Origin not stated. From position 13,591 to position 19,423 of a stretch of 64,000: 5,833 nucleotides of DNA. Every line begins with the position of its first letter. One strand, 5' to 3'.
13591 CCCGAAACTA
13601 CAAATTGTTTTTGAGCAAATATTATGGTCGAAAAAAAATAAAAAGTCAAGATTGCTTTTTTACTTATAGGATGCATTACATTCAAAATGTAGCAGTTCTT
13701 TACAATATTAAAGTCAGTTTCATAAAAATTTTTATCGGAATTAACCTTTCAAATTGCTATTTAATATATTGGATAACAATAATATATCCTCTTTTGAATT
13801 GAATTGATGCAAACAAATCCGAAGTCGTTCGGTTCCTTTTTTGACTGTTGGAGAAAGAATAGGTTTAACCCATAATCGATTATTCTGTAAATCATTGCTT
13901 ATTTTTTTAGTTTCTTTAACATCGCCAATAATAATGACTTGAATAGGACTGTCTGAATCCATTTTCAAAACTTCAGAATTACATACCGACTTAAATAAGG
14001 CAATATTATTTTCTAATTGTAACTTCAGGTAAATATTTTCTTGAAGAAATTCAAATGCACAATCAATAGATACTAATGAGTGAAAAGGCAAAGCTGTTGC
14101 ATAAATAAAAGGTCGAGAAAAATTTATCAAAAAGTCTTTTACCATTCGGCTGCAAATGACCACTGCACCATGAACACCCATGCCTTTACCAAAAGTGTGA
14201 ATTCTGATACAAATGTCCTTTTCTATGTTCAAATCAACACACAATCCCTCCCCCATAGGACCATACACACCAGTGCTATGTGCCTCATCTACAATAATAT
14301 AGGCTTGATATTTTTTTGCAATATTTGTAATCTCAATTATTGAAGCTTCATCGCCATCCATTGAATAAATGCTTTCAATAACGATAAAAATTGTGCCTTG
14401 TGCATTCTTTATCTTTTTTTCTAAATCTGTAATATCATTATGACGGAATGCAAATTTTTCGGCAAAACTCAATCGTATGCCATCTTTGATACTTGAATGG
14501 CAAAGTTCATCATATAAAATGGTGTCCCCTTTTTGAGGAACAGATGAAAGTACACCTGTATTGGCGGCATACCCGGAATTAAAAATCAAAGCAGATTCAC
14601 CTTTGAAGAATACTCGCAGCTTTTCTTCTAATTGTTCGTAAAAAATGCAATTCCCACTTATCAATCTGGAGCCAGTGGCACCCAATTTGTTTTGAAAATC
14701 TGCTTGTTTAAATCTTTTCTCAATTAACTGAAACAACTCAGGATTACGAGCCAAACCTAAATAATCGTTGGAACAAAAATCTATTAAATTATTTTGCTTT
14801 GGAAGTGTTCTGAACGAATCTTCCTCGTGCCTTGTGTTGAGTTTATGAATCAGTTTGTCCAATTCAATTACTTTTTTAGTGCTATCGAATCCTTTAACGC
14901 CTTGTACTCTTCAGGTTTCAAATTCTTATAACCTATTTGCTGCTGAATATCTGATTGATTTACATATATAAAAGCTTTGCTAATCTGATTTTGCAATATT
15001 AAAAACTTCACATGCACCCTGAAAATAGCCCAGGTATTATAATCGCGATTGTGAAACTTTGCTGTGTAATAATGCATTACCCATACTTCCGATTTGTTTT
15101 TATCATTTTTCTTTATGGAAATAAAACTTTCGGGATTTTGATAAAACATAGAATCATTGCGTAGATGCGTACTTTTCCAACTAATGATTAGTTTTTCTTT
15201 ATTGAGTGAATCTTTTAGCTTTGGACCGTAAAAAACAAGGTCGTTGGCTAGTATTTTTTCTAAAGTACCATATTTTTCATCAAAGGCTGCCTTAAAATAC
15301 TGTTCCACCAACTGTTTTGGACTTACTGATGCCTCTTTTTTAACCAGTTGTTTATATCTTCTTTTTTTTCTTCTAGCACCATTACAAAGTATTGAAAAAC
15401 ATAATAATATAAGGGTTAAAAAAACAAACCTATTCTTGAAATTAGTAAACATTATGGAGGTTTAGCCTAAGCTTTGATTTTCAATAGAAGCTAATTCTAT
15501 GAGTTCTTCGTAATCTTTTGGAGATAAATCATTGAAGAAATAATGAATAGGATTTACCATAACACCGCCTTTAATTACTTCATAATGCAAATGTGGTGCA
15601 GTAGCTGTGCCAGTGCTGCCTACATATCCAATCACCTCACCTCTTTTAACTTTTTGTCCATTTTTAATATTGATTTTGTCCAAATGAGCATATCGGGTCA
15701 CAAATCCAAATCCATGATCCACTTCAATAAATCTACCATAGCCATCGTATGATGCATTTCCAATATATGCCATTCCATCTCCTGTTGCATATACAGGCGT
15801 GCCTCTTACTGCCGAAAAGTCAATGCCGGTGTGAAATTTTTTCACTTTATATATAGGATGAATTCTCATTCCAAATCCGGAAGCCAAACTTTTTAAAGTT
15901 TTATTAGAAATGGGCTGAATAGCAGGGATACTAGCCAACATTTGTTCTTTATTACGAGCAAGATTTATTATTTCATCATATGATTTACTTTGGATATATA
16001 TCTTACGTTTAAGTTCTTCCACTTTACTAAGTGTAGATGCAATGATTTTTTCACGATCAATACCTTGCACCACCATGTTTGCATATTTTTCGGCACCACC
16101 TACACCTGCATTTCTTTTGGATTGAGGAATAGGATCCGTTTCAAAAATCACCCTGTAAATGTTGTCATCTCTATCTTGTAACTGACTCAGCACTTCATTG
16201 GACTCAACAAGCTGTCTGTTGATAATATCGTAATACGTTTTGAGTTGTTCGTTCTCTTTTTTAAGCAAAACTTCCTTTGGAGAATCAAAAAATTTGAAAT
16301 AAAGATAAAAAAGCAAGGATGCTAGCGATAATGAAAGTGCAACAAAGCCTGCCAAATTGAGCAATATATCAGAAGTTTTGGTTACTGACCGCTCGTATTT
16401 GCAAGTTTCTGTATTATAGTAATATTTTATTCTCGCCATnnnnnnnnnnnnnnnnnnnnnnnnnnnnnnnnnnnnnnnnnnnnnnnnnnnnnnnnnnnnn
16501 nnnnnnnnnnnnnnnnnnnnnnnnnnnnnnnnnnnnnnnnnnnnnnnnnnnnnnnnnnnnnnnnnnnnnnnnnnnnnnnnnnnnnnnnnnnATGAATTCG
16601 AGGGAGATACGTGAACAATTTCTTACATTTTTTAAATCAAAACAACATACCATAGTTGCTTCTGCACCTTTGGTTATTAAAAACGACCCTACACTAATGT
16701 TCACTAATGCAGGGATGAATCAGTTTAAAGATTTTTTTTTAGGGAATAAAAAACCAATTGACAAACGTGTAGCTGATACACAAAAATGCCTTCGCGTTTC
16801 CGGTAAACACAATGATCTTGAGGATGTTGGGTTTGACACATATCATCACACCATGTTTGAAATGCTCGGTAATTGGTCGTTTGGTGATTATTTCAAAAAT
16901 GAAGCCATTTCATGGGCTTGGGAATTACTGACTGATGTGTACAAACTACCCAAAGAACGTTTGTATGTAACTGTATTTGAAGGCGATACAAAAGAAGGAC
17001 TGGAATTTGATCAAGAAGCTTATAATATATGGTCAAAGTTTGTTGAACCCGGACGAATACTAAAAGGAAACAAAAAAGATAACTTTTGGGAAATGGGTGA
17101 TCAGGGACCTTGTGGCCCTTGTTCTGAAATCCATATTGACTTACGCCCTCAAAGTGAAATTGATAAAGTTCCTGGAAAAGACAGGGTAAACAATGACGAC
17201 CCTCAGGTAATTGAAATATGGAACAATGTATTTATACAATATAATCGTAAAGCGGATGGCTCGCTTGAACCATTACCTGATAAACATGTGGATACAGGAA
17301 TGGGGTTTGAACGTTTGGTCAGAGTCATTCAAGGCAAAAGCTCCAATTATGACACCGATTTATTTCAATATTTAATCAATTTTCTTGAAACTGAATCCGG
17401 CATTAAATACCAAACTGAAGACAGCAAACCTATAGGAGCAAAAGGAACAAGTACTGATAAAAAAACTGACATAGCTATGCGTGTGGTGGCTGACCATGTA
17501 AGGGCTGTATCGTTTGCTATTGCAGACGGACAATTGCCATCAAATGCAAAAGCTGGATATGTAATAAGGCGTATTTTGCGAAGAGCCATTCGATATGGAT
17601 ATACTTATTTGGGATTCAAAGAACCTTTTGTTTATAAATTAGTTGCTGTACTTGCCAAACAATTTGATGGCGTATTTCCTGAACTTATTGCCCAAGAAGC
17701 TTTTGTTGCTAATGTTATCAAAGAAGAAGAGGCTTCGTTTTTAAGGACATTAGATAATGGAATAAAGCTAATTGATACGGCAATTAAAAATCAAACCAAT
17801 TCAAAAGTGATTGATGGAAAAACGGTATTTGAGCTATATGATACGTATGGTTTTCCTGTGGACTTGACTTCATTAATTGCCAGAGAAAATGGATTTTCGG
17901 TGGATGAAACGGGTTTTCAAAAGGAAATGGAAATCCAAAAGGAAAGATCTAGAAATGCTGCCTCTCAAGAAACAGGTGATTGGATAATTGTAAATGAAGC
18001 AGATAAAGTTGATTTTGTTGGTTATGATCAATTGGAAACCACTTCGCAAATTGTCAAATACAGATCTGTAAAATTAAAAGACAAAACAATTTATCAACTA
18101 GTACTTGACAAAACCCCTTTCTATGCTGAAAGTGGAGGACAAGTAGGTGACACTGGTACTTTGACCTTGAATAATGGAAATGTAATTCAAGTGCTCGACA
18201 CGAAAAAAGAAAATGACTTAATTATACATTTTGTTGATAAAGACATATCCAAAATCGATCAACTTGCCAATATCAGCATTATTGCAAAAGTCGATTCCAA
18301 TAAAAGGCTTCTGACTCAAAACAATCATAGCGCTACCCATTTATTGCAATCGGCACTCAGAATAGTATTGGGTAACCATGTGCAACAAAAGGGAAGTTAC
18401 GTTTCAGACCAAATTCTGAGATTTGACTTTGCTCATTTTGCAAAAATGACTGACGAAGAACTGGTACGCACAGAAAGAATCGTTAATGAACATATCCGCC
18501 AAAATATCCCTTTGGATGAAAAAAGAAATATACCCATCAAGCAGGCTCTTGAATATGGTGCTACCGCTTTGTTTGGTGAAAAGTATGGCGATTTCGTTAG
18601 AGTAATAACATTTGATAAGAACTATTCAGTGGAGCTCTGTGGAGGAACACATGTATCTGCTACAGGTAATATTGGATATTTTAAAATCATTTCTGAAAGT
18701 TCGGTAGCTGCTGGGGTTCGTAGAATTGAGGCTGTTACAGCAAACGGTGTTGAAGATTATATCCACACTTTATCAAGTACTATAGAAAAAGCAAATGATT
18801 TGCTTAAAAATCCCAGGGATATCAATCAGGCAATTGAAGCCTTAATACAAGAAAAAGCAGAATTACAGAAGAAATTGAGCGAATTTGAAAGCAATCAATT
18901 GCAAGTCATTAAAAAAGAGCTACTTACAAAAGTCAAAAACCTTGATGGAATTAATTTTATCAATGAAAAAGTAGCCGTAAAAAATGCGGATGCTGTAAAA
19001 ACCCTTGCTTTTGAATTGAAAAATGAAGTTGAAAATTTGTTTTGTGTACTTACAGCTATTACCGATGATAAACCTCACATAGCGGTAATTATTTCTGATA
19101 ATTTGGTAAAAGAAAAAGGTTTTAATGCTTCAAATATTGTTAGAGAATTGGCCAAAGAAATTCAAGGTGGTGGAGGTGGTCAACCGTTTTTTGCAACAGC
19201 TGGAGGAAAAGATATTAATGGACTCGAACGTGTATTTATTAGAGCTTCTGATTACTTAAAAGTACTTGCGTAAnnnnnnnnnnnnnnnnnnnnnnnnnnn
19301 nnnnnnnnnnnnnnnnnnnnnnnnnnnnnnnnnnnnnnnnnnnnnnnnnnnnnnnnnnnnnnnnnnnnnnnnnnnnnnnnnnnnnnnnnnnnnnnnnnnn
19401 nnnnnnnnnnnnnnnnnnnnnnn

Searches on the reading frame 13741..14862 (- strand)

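Call 32: search_protein_families(library=pfam, proteins=[window:13741-14862:-], max_evalue=0.001)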
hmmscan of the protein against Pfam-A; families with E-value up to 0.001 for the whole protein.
window:13741-14862:- (373 aa): 4 families
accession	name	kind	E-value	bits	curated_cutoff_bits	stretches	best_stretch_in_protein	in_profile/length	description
PF00155.27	Aminotran_1_2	-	4.1e-44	151.7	19.7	1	25-351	2-346/361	Aminotransferase class I and II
PF01053.26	Cys_Met_Meta_PP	-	2e-09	36.9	27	1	76-200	55-181/381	Cys/Met metabolism PLP-dependent enzyme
PF00266.25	Aminotran_5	-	0.00014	21.4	21.5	1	75-197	45-180/371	Aminotransferase class-V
PF01276.26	OKR_DC_1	-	0.00023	20.5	27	0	83-134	77-128/417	Orn/Lys/Arg decarboxylase, major domain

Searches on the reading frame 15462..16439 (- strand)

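Call 33: search_protein_families(library=pfam, proteins=[window:15462-16439:-], max_evalue=0.001)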
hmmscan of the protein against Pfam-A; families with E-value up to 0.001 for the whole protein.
window:15462-16439:- (325 aa): 1 family
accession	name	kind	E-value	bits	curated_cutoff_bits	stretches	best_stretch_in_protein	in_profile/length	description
PF01551.29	Peptidase_M23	-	1.5e-31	108.9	28.7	1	201-297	1-96/96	Peptidase family M23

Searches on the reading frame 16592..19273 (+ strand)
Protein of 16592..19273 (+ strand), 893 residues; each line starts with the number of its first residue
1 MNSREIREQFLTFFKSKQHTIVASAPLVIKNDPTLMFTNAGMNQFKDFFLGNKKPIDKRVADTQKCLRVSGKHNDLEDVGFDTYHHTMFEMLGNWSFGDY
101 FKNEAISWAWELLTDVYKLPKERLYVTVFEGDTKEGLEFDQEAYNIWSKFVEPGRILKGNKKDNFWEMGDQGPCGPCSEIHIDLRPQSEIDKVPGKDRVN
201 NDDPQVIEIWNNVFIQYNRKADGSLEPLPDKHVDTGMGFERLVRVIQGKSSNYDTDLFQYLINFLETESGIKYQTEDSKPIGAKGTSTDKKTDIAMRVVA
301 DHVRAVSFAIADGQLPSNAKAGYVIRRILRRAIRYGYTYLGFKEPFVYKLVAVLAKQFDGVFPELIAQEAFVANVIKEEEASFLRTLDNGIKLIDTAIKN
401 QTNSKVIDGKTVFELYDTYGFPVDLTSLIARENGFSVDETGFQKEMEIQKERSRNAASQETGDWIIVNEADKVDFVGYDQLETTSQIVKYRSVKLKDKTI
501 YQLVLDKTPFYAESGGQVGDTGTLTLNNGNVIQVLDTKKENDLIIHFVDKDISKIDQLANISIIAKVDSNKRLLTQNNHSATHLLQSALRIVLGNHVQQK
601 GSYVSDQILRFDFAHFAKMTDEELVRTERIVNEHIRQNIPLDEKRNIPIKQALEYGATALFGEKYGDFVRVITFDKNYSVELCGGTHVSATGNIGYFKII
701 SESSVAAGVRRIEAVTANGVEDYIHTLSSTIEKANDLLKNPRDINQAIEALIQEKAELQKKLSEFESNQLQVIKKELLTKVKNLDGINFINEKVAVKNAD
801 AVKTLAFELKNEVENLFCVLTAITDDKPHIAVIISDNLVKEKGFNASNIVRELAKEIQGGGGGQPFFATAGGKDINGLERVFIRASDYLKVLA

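Call 33: search_protein_families(library=pfam, proteins=[window:16592-19273:+], max_evalue=0.001)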
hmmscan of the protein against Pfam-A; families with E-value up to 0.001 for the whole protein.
window:16592-19273:+ (893 aa): 3 families
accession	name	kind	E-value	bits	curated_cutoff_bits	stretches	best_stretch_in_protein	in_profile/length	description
PF01411.24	tRNA-synt_2c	-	2.6e-201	670.4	30.3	1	5-568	1-549/552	tRNA synthetases class II (A)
PF07973.19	tRNA_SAD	-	3.8e-17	62.4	24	1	669-713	1-44/44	Threonyl and Alanyl tRNA synthetase second additional domain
PF02272.25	DHHA1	-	1.1e-10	42.3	25.9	1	788-888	3-99/102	DHHA1 domain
